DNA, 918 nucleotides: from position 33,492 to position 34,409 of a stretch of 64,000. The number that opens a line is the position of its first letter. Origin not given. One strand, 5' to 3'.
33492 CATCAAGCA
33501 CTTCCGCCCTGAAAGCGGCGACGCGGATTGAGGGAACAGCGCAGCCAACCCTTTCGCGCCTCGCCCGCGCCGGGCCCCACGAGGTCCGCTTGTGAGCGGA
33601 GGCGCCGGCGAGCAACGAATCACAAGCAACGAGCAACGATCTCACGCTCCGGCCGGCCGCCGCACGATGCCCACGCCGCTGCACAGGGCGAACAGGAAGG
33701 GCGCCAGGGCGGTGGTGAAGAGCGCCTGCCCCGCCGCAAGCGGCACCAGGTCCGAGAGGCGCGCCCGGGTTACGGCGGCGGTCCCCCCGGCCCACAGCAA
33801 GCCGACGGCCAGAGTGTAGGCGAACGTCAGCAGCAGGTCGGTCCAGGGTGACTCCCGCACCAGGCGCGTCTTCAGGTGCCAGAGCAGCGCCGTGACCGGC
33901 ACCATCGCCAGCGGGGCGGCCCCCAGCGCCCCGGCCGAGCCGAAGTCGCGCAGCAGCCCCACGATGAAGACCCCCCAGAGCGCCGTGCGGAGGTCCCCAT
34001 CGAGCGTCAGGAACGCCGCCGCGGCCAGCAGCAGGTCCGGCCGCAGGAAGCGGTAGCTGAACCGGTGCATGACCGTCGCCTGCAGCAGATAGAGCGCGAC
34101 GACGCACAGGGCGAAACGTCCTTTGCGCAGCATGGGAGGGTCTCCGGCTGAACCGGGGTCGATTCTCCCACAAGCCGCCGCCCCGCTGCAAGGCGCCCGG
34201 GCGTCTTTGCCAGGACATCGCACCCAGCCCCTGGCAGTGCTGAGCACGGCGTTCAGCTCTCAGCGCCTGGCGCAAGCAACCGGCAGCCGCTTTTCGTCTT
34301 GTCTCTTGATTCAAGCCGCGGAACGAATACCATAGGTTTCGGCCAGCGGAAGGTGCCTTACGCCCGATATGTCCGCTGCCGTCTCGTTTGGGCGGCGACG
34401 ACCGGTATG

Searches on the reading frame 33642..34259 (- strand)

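Call 72: search_protein_families(library=pfam, proteins=[window:33642-34259:-], max_evalue=0.0001)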
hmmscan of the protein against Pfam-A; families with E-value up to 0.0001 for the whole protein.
window:33642-34259:- (205 aa): 1 family
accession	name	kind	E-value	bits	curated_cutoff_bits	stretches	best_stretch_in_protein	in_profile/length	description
PF04093.17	MreD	-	3.1e-05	24.6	24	1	49-193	7-155/158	rod shape-determining protein MreD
